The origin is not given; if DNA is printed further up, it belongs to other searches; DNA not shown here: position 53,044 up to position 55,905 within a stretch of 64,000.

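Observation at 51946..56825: Self-contained acyl-chain salvage module: AcpS, an acyl-AMP ligase/carrier/PlsC acyltransferase fusion and a CoA-transferase, beside an alpha/beta hydrolase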

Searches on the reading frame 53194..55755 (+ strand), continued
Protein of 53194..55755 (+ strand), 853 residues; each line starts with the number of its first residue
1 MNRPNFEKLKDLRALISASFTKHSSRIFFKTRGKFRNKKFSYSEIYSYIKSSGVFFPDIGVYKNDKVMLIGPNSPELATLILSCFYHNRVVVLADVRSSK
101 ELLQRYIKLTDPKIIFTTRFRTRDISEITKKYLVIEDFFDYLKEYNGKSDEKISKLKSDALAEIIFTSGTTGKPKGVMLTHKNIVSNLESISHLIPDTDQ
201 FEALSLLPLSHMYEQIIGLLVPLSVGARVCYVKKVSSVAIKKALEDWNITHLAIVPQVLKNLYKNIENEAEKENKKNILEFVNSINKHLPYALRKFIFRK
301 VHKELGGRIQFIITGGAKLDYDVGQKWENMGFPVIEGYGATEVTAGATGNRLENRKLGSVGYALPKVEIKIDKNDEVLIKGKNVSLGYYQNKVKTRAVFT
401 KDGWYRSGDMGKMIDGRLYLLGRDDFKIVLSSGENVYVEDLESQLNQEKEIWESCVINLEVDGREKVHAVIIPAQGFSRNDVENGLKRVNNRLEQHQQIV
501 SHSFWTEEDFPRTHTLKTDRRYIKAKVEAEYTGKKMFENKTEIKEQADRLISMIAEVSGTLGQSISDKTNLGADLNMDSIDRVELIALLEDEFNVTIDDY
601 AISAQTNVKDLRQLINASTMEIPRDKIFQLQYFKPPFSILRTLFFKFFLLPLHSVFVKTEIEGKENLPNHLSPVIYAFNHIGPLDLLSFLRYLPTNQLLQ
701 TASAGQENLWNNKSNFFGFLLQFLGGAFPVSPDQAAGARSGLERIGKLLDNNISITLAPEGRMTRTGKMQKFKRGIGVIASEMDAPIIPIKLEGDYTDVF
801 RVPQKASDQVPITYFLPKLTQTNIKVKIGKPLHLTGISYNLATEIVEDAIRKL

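Call 6: find_homologous_proteins(query=window:53194-55752:+, max_evalue=1e-10)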
Query window:53194-55752:+ (853 aa): 2887 proteins with E <= 1e-10 among 8000 candidates; the best 120 are listed.
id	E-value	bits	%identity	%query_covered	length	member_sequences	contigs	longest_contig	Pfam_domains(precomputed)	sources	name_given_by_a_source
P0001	0.0e+0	1915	100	100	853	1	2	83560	PF00550.32,PF00501.35,PF01553.27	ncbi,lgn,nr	ncbi:AMP-binding protein [Candidatus Roizmanbacteria bacterium]|nr:AMP-binding protein [Candidatus R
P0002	0.0e+0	1293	67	99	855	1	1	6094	PF00550.32,PF00501.35,PF01553.27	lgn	-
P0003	0.0e+0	1104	57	100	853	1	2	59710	PF00550.32,PF00501.35,PF01553.27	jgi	jgi:long-chain acyl-CoA synthetase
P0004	1.5e-289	981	52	99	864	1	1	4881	PF00550.32,PF00501.35,PF23562.3,PF01553.27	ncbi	-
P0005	1.3e-288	978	52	100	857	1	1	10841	PF00550.32,PF00501.35,PF01553.27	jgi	jgi:long-chain acyl-CoA synthetase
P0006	1.1e-176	607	38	98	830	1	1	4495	PF00550.32,PF00501.35,PF01553.27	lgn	-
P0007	4.5e-175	602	39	98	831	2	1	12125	PF00550.32,PF00501.35,PF01553.27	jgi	jgi:long-chain acyl-CoA synthetase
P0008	3.6e-174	599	38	97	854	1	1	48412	PF00550.32,PF00501.35,PF23562.3,PF01553.27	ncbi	-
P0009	2.4e-172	593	39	93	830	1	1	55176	PF00550.32,PF00501.35,PF23562.3,PF01553.27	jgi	jgi:long-chain acyl-CoA synthetase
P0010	1.3e-171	591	38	97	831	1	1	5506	PF00550.32,PF00501.35,PF23562.3,PF13193.13,PF01553.27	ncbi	-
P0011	4.3e-171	589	39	97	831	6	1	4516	PF00550.32,PF00501.35,PF23562.3,PF01553.27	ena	-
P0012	2.4e-170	586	38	99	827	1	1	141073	PF00550.32,PF00501.35,PF23562.3,PF01553.27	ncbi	-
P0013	3.3e-170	586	37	99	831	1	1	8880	PF00550.32,PF00501.35,PF23562.3,PF13193.13,PF01553.27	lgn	-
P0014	2.5e-169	583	37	99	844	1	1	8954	PF00550.32,PF00501.35,PF23562.3,PF13193.13,PF01553.27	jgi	jgi:long-chain acyl-CoA synthetase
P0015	9.9e-169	581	39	91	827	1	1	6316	PF00550.32,PF00501.35,PF23562.3,PF13193.13,PF01553.27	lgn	-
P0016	8.7e-168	578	37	99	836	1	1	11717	PF00550.32,PF00501.35,PF23562.3,PF13193.13,PF01553.27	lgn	-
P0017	2.6e-167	576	38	97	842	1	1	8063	PF00550.32,PF00501.35,PF23562.3,PF13193.13,PF01553.27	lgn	-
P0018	1.5e-166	574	36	99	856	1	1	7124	PF00550.32,PF00501.35,PF23562.3,PF01553.27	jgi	jgi:long-chain acyl-CoA synthetase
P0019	3.4e-166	573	38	95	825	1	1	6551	PF00550.32,PF00501.35,PF23562.3,PF13193.13,PF01553.27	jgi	-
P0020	1.5e-165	571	37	99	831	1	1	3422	PF00550.32,PF00501.35,PF23562.3,PF01553.27,PF23297.2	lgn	-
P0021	1.9e-165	570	37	98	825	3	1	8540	PF00550.32,PF00501.35,PF23562.3,PF01553.27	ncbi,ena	-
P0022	2.6e-165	570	37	99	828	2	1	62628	PF00550.32,PF00501.35,PF23562.3,PF01553.27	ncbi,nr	ncbi:AMP-binding protein [Candidatus Microgenomates bacterium]|nr:AMP-binding protein [Candidatus Mi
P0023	3.7e-165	569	36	99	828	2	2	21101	PF00550.32,PF00501.35,PF23562.3,PF13193.13,PF01553.27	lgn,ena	-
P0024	5.7e-165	569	36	99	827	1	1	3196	PF00550.32,PF00501.35,PF23562.3,PF13193.13,PF01553.27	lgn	-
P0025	8.3e-165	568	38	99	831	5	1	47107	PF00501.35,PF23562.3,PF13193.13,PF01553.27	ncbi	-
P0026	1.6e-163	564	37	91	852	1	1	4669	PF00550.32,PF00501.35,PF23562.3,PF13193.13,PF01553.27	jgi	-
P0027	1.7e-163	564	36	99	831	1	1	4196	PF00550.32,PF00501.35,PF23562.3,PF13193.13,PF01553.27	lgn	-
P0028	2.8e-163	563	38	98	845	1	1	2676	PF00550.32,PF00501.35,PF23562.3,PF13193.13,PF01553.27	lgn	-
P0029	5.7e-163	562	37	99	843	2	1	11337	PF00550.32,PF00501.35,PF23562.3,PF01553.27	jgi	-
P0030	8.6e-163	562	37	99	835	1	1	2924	PF00550.32,PF00501.35,PF01553.27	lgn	-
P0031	1.1e-162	561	37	99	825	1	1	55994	PF00550.32,PF00501.35,PF23562.3,PF01553.27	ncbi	ncbi:AMP-binding protein [Candidatus Margulisiibacteriota bacterium]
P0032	2.2e-161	557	36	97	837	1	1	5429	PF00550.32,PF00501.35,PF23562.3,PF13193.13,PF01553.27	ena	-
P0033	2.2e-161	557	37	95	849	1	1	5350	PF00550.32,PF00501.35,PF01553.27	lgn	-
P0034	4.8e-161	556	37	96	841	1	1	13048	PF00550.32,PF00501.35,PF01553.27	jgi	jgi:long-chain acyl-CoA synthetase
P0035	4.9e-161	556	37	91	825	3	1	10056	PF00550.32,PF00501.35,PF23562.3,PF13193.13,PF01553.27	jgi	-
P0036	5.1e-161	556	36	91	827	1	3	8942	PF00550.32,PF00501.35,PF23562.3,PF01553.27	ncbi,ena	-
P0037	7.4e-161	555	37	98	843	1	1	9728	PF00550.32,PF00501.35,PF01553.27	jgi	jgi:long-chain acyl-CoA synthetase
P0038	7.5e-161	555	38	97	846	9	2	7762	PF00550.32,PF00501.35,PF01553.27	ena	-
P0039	1.7e-160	554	37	99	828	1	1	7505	PF00550.32,PF00501.35,PF23562.3,PF01553.27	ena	-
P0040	3.4e-160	553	36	99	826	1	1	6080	PF00550.32,PF00501.35,PF23562.3,PF01553.27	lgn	-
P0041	5.9e-160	552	36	99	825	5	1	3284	PF00550.32,PF00501.35,PF01553.27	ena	-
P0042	7.8e-160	552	38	100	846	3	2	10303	PF00550.32,PF00501.35,PF01553.27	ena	-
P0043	9.4e-160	551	36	97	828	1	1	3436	PF00550.32,PF00501.35,PF13193.13,PF01553.27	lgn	-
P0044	1.4e-159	551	35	98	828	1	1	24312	PF00550.32,PF00501.35,PF23562.3,PF01553.27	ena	-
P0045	2.5e-159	550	36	97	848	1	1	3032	PF00550.32,PF00501.35,PF23562.3,PF13193.13,PF01553.27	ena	-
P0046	3.2e-159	550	35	99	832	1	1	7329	PF00550.32,PF00501.35,PF23562.3,PF13193.13,PF01553.27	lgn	-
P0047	3.6e-159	550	37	98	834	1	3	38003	PF00550.32,PF00501.35,PF01553.27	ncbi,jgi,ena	-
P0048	1.1e-158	548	36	99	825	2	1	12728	PF00550.32,PF00501.35,PF23562.3,PF13193.13,PF01553.27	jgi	jgi:long-chain acyl-CoA synthetase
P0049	4.3e-158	546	36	99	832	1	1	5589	PF00550.32,PF00501.35,PF23562.3,PF01553.27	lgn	-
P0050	7.1e-158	545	37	98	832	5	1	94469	PF00550.32,PF00501.35,PF23562.3,PF13193.13,PF01553.27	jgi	-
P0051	3.9e-157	543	36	99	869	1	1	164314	PF00550.32,PF00501.35,PF23562.3,PF01553.27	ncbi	-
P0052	1.5e-156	541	36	98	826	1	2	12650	PF00550.32,PF00501.35,PF13193.13,PF01553.27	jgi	-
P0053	2.1e-156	540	38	93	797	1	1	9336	PF00550.32,PF00501.35,PF23562.3,PF13193.13,PF01553.27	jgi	-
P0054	4.4e-156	539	35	99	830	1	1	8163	PF00550.32,PF00501.35,PF23562.3,PF13193.13,PF01553.27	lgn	-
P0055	4.9e-156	539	35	99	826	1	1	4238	PF00550.32,PF00501.35,PF01553.27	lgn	-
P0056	1.7e-155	537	36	97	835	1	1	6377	PF00550.32,PF00501.35,PF01553.27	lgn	-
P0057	2.4e-155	537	36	97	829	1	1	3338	PF00550.32,PF00501.35,PF23562.3,PF13193.13,PF01553.27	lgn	-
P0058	4.1e-155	536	36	99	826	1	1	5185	PF00550.32,PF00501.35,PF23562.3,PF13193.13,PF01553.27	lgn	-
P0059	5.6e-155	536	35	97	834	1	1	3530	PF00550.32,PF00501.35,PF01553.27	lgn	-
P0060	1.2e-154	535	36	95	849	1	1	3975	PF00550.32,PF00501.35,PF01553.27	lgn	-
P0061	2.1e-154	534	35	98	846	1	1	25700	PF00550.32,PF00501.35,PF23562.3,PF01553.27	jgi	jgi:long-chain acyl-CoA synthetase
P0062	1.1e-153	531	36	99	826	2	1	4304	PF00550.32,PF00501.35,PF23562.3,PF13193.13,PF01553.27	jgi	jgi:long-chain acyl-CoA synthetase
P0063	1.8e-153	531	35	97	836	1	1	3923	PF00550.32,PF00501.35,PF01553.27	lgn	-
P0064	2.5e-153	530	35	99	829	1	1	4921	PF00550.32,PF00501.35,PF23562.3,PF13193.13,PF01553.27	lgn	-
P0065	4.6e-153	529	36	93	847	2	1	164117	PF00550.32,PF00501.35,PF01553.27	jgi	jgi:long-chain acyl-CoA synthetase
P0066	1.0e-152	528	41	81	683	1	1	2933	PF00550.32,PF00501.35,PF13193.13,PF01553.27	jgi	jgi:long-chain acyl-CoA synthetase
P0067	2.7e-152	527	36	96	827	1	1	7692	PF00550.32,PF00501.35,PF23562.3,PF01553.27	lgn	-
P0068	6.4e-152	526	36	99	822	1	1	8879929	PF00501.35,PF01553.27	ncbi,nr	ncbi:AMP-binding protein [Ktedonobacteria bacterium brp13]|nr:AMP-binding protein [Ktedonobacteria b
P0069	8.3e-152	525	33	99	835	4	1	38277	PF00550.32,PF00501.35,PF23562.3,PF13193.13,PF01553.27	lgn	-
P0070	3.0e-150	520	35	100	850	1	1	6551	PF00550.32,PF00501.35,PF13193.13,PF01553.27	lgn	-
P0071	3.3e-149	517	41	75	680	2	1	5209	PF00550.32,PF00501.35,PF23562.3,PF01553.27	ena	-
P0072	1.5e-148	514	33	99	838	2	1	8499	PF00550.32,PF00501.35,PF01553.27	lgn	-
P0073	1.6e-148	514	34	96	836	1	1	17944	PF00501.35,PF13193.13,PF01553.27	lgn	-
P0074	2.4e-148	514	35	99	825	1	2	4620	PF00550.32,PF00501.35,PF13193.13,PF01553.27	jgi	jgi:long-chain acyl-CoA synthetase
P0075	3.1e-148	513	36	94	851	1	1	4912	PF00550.32,PF00501.35,PF01553.27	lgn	-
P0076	4.8e-148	513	36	92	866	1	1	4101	PF00550.32,PF00501.35,PF01553.27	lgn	-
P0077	5.6e-148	513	32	99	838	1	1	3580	PF00550.32,PF00501.35,PF01553.27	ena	-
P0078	9.5e-148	512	35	91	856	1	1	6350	PF00550.32,PF00501.35,PF23562.3,PF13193.13,PF01553.27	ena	-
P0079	2.7e-147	510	35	97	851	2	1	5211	PF00550.32,PF00501.35,PF01553.27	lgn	-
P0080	3.0e-147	510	34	98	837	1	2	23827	PF00550.32,PF00501.35,PF23562.3,PF01553.27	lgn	-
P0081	3.1e-147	510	35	97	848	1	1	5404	PF00550.32,PF00501.35,PF01553.27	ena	-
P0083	5.5e-147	509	35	99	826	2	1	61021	PF00550.32,PF00501.35,PF23562.3,PF13193.13,PF01553.27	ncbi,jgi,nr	ncbi:MAG TPA: AMP-binding protein [Ktedonobacteraceae bacterium]|nr:AMP-binding protein [Ktedonobact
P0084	1.0e-146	508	36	92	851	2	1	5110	PF00550.32,PF00501.35,PF01553.27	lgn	-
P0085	2.4e-146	507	34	99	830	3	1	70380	PF00501.35,PF13193.13,PF01553.27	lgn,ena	-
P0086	3.1e-146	507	36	94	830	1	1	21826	PF00550.32,PF00501.35,PF01553.27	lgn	-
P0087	6.3e-145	502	34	99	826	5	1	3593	PF00550.32,PF00501.35,PF01553.27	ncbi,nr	ncbi:MAG: AMP-binding protein, partial [Anaerolineales bacterium]|nr:AMP-binding protein [Anaeroline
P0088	1.6e-144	501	38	82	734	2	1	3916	PF00550.32,PF00501.35,PF01553.27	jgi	-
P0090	4.4e-144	500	34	97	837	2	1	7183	PF00550.32,PF00501.35,PF23562.3,PF01553.27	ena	-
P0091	6.8e-144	499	35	98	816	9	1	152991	PF00550.32,PF00501.35,PF01553.27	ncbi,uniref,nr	ncbi:AMP-binding protein [Tepidiforma sp.]|uniref:AMP-binding protein n=1 Tax=Tepidiforma sp. TaxID=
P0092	1.3e-143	498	35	95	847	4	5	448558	PF00550.32,PF00501.35,PF01553.27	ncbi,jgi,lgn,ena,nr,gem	ncbi:MAG TPA: AMP-binding protein [Candidatus Woesebacteria bacterium]|nr:AMP-binding protein [Candi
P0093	2.0e-143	497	35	93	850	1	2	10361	PF00550.32,PF00501.35,PF01553.27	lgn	-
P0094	2.6e-143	497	35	99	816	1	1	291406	PF00550.32,PF00501.35,PF01553.27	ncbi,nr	ncbi:MAG: AMP-binding protein [Tepidiforma sp.]|nr:MAG: AMP-binding protein [Tepidiforma sp.]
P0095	2.6e-143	497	35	97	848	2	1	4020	PF00550.32,PF00501.35,PF01553.27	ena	-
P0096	3.9e-143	496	36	99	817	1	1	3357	PF00550.32,PF00501.35,PF01553.27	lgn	-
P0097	4.1e-143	496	36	98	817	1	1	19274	PF00501.35,PF01553.27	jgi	-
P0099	1.8e-142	494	35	98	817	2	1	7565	PF00550.32,PF00501.35,PF01553.27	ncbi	-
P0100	5.0e-142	493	34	98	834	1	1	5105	PF00501.35,PF23562.3,PF01553.27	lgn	-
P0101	8.5e-142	492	34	96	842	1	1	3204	PF00550.32,PF00501.35,PF01553.27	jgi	jgi:long-chain acyl-CoA synthetase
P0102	8.6e-142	492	35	98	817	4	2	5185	PF00501.35,PF01553.27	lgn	-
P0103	1.1e-141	492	34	98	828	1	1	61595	PF00550.32,PF00501.35,PF01553.27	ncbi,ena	-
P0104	2.0e-141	491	34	100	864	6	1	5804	PF00550.32,PF00501.35,PF01553.27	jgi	jgi:long-chain acyl-CoA synthetase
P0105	2.1e-141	491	34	99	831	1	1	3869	PF00550.32,PF00501.35,PF23562.3,PF13193.13,PF01553.27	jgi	jgi:long-chain acyl-CoA synthetase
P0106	2.1e-141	491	33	96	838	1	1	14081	PF00550.32,PF00501.35,PF01553.27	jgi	jgi:long-chain acyl-CoA synthetase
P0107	2.5e-141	490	35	93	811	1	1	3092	PF00550.32,PF00501.35,PF01553.27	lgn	-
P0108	4.6e-141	490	33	97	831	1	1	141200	PF00550.32,PF00501.35,PF23562.3,PF13193.13,PF01553.27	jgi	jgi:long-chain acyl-CoA synthetase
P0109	1.1e-140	488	36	91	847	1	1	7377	PF00550.32,PF00501.35,PF01553.27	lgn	-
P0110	1.1e-140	488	35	98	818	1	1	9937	PF00550.32,PF00501.35,PF01553.27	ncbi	-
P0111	4.0e-140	487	34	99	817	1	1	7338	PF00550.32,PF00501.35,PF01553.27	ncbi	-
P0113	8.5e-140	485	33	100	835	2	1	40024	PF00550.32,PF00501.35,PF01553.27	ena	-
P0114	1.9e-139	484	35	99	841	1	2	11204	PF00550.32,PF00501.35,PF01553.27,PF23297.2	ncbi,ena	-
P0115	2.5e-139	484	35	99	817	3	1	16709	PF00550.32,PF00501.35,PF01553.27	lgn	-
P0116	4.1e-139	483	33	99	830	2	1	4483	PF00550.32,PF00501.35,PF01553.27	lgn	-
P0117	9.6e-139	482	35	98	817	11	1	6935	PF00501.35,PF01553.27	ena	-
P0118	2.2e-138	481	34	94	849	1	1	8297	PF00550.32,PF00501.35,PF01553.27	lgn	-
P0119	3.4e-138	480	34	94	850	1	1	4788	PF00550.32,PF00501.35,PF01553.27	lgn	-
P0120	3.4e-138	480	31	99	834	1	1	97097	PF00550.32,PF00501.35,PF01553.27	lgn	-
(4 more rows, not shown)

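Call 7: find_encoding_contigs(protein=P0001, flank=10000, max_places=3)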
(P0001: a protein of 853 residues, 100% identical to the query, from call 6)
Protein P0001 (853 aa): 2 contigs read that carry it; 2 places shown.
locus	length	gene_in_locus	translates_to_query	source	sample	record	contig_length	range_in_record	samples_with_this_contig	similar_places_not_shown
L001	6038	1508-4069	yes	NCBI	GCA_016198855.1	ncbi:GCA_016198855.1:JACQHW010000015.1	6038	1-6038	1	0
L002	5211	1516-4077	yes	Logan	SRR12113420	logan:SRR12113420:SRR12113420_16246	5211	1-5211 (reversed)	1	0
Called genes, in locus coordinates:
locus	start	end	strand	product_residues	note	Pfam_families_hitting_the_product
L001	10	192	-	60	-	-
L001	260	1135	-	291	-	PF00561:Abhydrolase_1, PF12697:Abhydrolase_6, PF12146:Hydrolase_4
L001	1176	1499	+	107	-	PF01648:ACPS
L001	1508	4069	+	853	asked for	PF00501:AMP-binding, PF00550:PP-binding, PF01553:Acyltransferase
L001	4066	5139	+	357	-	PF02515:CoA_transf_3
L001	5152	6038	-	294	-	?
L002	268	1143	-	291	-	PF00561:Abhydrolase_1, PF12697:Abhydrolase_6, PF12146:Hydrolase_4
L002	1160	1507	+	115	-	PF01648:ACPS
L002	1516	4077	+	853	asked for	PF00501:AMP-binding, PF00550:PP-binding, PF01553:Acyltransferase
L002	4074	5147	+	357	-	PF02515:CoA_transf_3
